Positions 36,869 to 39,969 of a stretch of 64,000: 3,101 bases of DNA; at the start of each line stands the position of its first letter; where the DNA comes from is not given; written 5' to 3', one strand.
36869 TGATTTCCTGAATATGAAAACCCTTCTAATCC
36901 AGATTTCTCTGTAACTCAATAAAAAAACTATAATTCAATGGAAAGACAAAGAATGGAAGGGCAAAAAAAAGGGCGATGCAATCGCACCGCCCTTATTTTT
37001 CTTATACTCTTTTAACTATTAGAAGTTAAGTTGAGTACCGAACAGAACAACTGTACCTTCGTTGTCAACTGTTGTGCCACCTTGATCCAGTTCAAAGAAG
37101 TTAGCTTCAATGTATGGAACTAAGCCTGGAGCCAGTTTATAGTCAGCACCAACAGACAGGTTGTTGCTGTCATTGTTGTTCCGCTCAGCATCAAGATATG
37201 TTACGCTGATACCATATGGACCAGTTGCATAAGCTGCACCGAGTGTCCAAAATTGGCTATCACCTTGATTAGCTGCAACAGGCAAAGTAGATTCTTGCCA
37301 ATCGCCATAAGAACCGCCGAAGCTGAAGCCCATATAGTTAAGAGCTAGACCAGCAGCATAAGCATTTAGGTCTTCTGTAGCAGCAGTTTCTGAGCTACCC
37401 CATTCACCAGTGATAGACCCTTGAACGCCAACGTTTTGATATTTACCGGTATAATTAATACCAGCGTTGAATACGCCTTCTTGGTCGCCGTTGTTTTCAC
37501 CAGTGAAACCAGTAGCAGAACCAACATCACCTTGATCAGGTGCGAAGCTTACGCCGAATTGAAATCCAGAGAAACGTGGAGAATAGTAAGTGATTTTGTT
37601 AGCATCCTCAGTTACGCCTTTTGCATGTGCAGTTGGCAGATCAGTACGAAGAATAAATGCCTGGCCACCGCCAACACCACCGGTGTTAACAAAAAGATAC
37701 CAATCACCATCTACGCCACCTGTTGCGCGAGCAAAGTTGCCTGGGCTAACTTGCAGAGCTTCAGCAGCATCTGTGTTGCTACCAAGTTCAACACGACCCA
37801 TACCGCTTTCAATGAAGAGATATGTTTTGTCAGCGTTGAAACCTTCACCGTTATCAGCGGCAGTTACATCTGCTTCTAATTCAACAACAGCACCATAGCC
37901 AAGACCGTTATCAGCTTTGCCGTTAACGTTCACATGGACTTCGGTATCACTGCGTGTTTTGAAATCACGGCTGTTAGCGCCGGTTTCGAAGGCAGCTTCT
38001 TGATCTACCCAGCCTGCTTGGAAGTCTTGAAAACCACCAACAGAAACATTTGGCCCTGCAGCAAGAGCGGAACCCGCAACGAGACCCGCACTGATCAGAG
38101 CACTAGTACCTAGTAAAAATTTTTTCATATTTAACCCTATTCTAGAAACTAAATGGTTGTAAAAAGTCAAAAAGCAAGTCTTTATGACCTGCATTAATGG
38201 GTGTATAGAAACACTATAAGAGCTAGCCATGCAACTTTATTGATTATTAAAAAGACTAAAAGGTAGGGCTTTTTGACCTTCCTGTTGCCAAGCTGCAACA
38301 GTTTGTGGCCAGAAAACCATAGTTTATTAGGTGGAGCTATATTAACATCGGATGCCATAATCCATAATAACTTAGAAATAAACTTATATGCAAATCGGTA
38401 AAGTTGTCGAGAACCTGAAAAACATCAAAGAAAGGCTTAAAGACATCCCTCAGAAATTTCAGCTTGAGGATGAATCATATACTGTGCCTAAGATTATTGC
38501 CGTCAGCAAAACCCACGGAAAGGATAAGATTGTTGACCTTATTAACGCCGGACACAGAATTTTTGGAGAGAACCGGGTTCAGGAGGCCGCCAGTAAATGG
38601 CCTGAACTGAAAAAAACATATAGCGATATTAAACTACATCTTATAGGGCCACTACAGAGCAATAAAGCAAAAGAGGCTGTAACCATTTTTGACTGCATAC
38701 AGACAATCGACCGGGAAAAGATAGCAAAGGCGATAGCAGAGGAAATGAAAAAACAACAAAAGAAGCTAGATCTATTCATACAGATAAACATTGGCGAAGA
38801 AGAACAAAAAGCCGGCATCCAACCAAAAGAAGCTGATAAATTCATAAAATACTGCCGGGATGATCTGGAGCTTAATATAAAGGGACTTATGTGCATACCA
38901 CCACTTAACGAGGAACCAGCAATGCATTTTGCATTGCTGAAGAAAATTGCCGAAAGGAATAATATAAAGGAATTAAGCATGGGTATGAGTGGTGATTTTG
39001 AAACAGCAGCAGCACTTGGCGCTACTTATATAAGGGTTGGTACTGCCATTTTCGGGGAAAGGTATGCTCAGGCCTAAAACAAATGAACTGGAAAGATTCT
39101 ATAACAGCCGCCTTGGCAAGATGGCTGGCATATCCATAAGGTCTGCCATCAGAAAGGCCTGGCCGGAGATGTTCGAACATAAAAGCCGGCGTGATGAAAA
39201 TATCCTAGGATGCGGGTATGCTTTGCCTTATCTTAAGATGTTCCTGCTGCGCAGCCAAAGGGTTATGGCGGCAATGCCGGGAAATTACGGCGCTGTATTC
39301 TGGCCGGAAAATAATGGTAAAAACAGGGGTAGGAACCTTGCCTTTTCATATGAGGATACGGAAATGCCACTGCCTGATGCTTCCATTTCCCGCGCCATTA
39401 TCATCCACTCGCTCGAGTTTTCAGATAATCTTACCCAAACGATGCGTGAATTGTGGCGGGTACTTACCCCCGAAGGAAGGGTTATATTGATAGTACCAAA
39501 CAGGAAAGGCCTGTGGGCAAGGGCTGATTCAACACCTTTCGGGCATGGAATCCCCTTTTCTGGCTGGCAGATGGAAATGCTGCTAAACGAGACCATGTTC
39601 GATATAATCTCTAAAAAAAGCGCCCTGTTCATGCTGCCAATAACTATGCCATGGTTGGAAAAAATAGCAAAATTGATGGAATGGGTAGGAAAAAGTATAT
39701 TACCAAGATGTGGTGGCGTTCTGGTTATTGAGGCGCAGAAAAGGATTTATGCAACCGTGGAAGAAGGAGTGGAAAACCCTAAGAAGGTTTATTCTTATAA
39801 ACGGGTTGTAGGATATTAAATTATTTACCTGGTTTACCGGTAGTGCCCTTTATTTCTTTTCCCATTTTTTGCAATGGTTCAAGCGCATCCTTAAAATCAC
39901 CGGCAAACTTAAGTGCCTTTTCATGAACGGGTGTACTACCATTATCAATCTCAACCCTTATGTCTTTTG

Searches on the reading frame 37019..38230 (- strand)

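Call 81: search_protein_families(library=pfam, proteins=[window:37019-38230:-], max_evalue=0.00001)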
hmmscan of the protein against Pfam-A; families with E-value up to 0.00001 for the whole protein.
window:37019-38230:- (403 aa): 1 family
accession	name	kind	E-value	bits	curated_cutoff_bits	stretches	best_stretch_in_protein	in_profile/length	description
PF13609.12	Porin_4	-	3.7e-44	152.2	27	1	44-382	1-308/310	Gram-negative porin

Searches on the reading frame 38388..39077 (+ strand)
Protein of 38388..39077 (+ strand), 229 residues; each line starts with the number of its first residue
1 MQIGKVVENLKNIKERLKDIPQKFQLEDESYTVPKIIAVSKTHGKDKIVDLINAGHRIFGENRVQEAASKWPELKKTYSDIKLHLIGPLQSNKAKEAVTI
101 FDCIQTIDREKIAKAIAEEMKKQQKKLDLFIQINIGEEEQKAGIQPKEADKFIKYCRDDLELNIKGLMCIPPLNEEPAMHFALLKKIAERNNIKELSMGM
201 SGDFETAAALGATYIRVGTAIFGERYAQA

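Call 81: search_protein_families(library=pfam, proteins=[window:38388-39077:+], max_evalue=0.00001)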
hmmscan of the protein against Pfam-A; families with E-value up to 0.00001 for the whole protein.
window:38388-39077:+ (229 aa): 1 family
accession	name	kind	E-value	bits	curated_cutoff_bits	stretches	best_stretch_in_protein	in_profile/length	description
PF01168.26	Ala_racemase_N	-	2.7e-22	80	24.1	1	32-224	19-218/220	Alanine racemase, N-terminal domain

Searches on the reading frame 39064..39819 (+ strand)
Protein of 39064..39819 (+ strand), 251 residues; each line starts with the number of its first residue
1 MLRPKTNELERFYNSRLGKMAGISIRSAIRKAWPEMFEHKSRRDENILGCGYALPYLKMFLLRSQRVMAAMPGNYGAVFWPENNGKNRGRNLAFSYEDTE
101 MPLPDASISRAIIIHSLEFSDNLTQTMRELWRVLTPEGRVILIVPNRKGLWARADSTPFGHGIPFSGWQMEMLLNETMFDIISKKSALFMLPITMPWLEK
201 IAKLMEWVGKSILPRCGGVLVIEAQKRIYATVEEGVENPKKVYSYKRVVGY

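Call 81: search_protein_families(library=pfam, proteins=[window:39064-39819:+], max_evalue=0.00001)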
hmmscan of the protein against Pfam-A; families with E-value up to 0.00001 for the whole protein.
window:39064-39819:+ (251 aa): 1 family
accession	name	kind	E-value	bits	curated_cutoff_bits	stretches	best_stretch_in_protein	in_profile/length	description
PF08241.18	Methyltransf_11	-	3.3e-07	31.3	21.2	1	86-142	39-95/95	Methyltransferase domain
